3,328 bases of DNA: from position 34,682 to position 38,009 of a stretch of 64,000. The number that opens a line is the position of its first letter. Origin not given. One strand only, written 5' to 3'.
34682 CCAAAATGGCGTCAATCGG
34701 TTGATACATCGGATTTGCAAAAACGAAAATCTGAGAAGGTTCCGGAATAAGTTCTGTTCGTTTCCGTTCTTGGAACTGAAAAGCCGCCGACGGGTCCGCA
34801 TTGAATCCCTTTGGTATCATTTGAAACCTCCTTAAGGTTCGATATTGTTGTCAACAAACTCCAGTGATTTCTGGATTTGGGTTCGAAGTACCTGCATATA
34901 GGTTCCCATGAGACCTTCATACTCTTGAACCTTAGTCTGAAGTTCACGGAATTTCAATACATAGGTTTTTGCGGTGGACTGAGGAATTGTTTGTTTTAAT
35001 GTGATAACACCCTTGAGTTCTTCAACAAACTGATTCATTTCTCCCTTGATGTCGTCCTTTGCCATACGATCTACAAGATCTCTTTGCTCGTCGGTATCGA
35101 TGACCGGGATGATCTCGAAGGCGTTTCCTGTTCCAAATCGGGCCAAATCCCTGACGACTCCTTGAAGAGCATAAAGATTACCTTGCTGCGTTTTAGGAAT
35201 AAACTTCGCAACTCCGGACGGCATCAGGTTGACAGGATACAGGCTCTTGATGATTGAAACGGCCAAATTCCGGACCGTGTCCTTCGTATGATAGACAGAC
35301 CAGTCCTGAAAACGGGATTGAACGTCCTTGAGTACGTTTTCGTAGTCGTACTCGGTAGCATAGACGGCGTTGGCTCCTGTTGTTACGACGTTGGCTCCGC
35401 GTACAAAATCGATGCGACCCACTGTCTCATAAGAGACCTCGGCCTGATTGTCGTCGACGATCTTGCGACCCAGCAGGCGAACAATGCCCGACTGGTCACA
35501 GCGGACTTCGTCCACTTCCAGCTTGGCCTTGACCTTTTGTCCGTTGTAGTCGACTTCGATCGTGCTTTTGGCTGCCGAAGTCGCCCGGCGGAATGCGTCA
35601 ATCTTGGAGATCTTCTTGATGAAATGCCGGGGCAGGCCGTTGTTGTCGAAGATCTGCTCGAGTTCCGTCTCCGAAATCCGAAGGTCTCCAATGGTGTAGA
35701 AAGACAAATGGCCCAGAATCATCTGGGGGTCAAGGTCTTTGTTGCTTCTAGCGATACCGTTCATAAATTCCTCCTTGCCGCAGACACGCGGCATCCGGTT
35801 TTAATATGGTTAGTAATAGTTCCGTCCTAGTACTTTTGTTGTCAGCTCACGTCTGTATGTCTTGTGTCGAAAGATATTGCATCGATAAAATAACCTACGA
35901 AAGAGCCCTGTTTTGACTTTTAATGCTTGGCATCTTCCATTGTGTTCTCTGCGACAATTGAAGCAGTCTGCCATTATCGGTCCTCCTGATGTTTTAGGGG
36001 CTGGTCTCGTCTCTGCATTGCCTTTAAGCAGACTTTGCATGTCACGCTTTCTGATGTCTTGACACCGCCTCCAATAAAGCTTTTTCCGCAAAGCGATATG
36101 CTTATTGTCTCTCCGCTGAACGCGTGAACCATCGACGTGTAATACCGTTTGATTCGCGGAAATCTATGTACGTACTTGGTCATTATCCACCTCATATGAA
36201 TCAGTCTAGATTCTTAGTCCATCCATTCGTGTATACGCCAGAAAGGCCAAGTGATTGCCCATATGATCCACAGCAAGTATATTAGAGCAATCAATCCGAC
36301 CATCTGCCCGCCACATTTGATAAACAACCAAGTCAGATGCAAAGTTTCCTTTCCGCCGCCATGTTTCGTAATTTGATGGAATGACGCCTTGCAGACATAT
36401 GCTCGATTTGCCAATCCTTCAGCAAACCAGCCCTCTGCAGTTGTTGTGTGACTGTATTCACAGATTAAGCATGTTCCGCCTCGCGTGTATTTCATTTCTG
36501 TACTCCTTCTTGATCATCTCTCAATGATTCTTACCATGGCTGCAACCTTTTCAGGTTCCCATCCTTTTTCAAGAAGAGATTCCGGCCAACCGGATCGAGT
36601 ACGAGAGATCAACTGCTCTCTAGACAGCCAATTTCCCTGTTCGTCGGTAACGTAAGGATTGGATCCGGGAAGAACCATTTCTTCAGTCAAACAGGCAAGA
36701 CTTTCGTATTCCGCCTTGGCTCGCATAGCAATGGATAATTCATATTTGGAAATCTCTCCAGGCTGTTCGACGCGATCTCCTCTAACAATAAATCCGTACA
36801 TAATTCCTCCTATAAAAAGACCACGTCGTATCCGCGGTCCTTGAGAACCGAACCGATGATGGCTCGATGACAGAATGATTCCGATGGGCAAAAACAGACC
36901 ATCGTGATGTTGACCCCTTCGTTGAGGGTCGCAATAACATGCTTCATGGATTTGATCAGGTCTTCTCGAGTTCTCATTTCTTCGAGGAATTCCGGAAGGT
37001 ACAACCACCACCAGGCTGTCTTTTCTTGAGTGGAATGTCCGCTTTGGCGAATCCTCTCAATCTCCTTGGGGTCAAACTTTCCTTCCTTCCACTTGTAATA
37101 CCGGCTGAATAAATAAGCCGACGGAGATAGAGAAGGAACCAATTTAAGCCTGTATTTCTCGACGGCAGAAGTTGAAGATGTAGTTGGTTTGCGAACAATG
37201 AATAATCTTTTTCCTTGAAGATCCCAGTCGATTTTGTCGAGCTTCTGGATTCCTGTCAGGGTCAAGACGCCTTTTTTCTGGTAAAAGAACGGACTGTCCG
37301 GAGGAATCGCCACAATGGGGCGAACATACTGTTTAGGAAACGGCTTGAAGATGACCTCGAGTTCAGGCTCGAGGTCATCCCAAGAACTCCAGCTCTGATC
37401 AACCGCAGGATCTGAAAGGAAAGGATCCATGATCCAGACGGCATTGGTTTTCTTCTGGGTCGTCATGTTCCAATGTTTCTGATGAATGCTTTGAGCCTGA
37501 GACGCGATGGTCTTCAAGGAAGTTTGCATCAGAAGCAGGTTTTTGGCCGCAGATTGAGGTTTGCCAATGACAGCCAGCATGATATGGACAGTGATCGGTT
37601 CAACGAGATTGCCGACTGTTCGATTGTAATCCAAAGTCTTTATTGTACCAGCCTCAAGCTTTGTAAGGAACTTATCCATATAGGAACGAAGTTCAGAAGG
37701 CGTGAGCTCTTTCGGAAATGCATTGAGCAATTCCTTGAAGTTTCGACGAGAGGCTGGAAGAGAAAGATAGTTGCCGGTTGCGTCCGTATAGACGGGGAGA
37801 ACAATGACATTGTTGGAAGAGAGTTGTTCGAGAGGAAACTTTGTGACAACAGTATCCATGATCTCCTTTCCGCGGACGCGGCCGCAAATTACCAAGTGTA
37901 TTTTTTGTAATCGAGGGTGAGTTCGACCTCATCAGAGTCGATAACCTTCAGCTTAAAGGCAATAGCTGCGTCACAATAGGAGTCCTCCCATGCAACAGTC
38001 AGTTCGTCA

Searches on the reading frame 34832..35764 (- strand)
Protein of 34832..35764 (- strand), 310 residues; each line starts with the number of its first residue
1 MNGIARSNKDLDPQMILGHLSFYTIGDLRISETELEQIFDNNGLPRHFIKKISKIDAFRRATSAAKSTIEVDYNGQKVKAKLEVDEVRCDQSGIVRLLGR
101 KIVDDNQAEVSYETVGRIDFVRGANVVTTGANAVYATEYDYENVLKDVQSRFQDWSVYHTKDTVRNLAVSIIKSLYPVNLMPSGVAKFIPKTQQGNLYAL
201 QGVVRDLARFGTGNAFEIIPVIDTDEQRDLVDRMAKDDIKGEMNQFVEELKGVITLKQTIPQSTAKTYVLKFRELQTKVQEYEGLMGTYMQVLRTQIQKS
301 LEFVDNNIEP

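Call 31: search_protein_families(library=pfam, proteins=[window:34832-35764:-], max_evalue=0.01)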
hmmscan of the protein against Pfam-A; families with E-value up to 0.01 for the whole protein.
window:34832-35764:- (310 aa): 1 family
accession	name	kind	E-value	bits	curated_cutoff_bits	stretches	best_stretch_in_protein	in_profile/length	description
PF20529.3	DUF6744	-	2.1e-38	132.5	27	1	7-297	12-298/314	Family of unknown function (DUF6744)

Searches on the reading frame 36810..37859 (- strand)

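Call 64: search_protein_families(library=pfam, proteins=[window:36810-37859:-], max_evalue=0.001)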
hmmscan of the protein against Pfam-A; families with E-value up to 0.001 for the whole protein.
window:36810-37859:- (349 aa): 1 family
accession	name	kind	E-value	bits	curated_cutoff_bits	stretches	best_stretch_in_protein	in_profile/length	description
PF22751.1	DUF488-N3a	-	3e-14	53.8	27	1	215-343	14-118/118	Active DUF488-N3 subclade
